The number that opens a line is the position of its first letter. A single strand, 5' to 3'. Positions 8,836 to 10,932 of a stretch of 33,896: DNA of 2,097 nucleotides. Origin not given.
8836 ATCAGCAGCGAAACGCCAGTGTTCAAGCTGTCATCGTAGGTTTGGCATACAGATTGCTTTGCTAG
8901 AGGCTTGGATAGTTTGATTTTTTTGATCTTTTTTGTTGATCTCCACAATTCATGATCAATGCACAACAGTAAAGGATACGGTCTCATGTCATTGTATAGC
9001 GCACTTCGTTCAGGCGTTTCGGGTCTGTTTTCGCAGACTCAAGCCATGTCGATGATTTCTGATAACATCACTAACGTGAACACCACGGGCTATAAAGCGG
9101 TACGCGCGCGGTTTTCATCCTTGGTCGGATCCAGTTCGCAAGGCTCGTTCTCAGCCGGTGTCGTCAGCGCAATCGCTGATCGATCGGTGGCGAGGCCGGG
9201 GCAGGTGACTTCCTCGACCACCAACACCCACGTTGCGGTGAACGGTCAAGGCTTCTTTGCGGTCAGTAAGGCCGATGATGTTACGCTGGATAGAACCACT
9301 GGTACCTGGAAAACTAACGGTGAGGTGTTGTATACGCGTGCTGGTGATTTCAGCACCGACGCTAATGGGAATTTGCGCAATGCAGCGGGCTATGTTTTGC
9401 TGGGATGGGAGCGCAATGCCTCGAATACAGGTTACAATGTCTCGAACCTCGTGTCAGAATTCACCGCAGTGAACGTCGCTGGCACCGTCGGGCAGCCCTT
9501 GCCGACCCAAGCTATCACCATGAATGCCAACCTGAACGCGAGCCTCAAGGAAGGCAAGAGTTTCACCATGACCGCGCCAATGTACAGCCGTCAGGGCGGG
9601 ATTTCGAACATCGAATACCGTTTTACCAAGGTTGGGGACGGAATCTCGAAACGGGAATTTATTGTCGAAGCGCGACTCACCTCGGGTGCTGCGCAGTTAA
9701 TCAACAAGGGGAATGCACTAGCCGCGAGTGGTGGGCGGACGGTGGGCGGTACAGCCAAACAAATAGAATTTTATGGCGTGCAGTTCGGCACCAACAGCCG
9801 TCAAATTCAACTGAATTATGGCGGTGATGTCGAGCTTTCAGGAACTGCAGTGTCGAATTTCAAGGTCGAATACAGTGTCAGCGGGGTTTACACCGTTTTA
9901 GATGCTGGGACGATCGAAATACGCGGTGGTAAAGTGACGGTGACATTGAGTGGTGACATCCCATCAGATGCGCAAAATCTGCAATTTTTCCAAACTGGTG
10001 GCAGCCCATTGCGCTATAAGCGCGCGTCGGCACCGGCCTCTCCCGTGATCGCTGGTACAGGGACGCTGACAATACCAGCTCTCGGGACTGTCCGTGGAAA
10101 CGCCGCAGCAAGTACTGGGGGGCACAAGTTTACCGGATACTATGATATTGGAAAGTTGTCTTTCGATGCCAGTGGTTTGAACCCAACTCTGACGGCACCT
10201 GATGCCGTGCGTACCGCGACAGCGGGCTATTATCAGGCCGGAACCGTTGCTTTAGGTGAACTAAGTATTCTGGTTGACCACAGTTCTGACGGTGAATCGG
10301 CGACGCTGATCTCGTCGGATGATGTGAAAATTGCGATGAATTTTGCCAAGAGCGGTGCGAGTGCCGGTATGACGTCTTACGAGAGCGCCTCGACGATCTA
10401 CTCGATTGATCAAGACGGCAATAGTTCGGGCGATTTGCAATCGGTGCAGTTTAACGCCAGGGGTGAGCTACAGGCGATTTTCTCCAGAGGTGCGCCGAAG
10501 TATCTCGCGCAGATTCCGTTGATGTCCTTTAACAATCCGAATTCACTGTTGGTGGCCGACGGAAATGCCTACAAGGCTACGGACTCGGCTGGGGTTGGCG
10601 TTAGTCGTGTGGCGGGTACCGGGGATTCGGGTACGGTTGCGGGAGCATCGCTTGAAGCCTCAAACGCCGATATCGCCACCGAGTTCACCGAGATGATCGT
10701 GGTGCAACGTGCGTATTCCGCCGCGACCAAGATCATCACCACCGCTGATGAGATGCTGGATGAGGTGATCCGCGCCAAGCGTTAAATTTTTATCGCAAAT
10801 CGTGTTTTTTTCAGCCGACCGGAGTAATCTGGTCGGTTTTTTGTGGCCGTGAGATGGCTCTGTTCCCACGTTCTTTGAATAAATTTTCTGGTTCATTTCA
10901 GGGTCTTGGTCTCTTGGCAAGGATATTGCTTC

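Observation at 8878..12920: Two tandem flgE hook paralogs, independently promoted, with conserved termini and unrelated central domains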

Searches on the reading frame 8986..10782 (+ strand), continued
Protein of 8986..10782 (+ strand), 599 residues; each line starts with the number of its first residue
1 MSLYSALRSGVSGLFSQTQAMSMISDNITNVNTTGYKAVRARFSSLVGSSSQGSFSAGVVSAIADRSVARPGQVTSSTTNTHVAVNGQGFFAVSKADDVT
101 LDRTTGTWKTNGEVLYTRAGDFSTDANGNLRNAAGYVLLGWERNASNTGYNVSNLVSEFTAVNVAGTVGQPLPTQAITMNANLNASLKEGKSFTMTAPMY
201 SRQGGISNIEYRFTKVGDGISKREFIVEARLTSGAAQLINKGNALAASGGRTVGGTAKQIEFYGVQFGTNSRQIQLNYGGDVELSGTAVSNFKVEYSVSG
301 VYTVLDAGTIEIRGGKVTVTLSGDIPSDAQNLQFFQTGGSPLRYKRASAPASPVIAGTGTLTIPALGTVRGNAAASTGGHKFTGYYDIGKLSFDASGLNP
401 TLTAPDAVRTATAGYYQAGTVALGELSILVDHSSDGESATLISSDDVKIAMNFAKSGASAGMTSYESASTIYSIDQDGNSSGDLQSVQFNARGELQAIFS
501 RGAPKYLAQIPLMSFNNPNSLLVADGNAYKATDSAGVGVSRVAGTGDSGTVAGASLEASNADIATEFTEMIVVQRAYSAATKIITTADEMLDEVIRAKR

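Call 49: find_encoding_contigs(protein=P0009, flank=8000, max_places=2)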
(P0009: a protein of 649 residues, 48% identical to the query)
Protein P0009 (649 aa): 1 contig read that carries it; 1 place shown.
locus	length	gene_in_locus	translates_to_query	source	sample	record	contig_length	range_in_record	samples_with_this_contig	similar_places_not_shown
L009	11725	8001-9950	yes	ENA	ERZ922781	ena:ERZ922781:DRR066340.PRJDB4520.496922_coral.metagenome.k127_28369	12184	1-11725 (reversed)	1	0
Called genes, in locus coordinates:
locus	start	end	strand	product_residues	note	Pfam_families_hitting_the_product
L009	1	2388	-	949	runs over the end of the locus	?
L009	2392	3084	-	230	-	PF00005:ABC_tran, PF13304:AAA_21 (faint)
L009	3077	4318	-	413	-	PF12704:MacB_PCD, PF02687:FtsX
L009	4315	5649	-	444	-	PF00587:tRNA-synt_2b, PF03129:HGTP_anticodon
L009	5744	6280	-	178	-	-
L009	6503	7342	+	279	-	PF00581:Rhodanese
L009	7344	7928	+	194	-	-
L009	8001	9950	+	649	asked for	PF00460:Flg_bb_rod, PF22692:LlgE_F_G_D1 (faint), PF06429:Flg_bbr_C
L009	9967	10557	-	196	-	PF13279:4HBT_2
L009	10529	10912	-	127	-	PF13763:DUF4167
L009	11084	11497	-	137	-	PF06073:DUF934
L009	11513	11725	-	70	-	?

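Call 50: find_encoding_contigs(protein=P0011, flank=8000, max_places=2)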
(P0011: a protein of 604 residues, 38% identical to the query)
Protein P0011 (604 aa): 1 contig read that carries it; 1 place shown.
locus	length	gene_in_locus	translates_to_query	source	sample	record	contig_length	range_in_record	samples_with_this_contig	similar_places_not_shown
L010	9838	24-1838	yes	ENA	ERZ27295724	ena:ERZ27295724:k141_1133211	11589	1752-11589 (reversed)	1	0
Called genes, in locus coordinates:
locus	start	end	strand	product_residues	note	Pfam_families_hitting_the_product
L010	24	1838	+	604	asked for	PF00460:Flg_bb_rod, PF22692:LlgE_F_G_D1 (weak), PF06429:Flg_bbr_C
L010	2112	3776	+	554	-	PF01514:YscJ_FliF, PF08345:YscJ_FliF_C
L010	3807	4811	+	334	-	PF03448:MgtE_N (faint), PF14842:FliG_N, PF14841:FliG_M, PF01706:FliG_C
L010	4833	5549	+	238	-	-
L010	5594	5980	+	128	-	PF01052:FliMN_C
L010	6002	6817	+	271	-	PF01618:MotA_ExbB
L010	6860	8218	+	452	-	PF00158:Sigma54_activat, PF14532:Sigma54_activ_2, PF07728:AAA_5, PF25601:AAA_lid_14, PF18024:HTH_50 (weak), PF02954:HTH_8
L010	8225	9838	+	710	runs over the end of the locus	PF00771:FHIPEP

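Call 70: list_cluster_members(proteins=[P0001, P0014, P0007])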
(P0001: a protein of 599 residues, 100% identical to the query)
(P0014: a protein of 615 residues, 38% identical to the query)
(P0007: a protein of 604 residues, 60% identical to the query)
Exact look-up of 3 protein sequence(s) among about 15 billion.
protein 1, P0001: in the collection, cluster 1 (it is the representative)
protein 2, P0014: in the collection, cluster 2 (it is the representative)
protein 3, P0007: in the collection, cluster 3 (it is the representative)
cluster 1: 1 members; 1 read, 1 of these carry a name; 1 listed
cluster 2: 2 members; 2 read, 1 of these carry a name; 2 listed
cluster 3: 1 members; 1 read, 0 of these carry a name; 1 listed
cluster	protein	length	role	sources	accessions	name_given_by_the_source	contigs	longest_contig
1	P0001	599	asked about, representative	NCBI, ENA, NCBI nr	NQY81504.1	MAG: flagellar hook-basal body complex protein [Alphaproteobacteria bacterium] | flagellar hook-basal body complex protein [Alphaproteobacteria bacterium]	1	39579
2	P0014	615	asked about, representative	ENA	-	-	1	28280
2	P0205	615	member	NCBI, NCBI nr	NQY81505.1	MAG: flagellar hook-basal body complex protein [Alphaproteobacteria bacterium] | flagellar hook-basal body complex protein [Alphaproteobacteria bacterium]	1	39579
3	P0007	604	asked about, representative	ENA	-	-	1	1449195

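Call 74: find_related_loci(query=A5, collection=metagenome_contigs, flank=6000)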
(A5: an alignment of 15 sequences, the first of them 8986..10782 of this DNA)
Query A5 (599 aa) in metagenome_contigs; peptide patterns used: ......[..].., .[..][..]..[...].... (x = any residue, [..] = any of these).
199 stretches matched a pattern; 169 encode a relative of the query (tblastn E <= 1e-3); the best 80 are kept; 80 distinct loci.
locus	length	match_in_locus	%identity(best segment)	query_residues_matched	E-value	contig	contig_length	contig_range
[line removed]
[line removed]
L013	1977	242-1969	32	1-599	3e-60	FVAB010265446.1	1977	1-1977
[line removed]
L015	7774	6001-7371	45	1-599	5e-48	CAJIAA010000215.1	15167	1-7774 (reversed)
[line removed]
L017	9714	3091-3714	40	1-215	2e-34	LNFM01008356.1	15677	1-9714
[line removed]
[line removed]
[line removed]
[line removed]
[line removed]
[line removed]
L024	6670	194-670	43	441-599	1e-32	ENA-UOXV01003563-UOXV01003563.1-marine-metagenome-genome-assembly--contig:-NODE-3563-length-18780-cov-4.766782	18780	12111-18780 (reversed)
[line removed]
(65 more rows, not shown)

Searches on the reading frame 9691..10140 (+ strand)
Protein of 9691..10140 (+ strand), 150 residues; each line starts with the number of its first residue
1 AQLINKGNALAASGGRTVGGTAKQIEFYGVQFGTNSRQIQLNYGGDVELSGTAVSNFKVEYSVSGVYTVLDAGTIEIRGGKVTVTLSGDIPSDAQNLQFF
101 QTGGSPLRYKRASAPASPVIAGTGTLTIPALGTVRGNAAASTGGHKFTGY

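Call 60: search_protein_representatives(protein=window:9691-10140:+)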
Query: 150 residues. Proteins with E-value up to 0.001 (for the whole library): 3; up to 1e-10: 2; up to 1e-30: 0. The best 3 are listed.
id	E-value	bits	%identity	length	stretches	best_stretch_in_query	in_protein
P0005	5.0e-29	117.6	51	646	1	1-150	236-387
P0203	1.7e-11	60.8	39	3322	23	43-75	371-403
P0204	1.0e-05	42.0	34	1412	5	24-92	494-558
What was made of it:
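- A single-sequence HMMER search with the E1 insert does not retrieve any E2-type protein (call 60).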

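Call 61: search_protein_families(library=pfam, proteins=[P0203, P0204], max_evalue=0.001)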
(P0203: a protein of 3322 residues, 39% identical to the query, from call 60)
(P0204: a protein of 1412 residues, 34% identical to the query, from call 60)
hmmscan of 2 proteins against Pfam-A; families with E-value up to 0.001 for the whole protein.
P0203 (3322 aa): 2 families
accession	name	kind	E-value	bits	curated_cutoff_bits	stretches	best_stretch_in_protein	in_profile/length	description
PF13573.12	SprB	-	1.7e-17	63.2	28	3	33-60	2-29/37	SprB repeat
PF13585.12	CHU_C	-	3.7e-15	56.2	27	1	3241-3317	3-86/86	CHU_C Type IX secretion signal domain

P0204 (1412 aa): 0 families
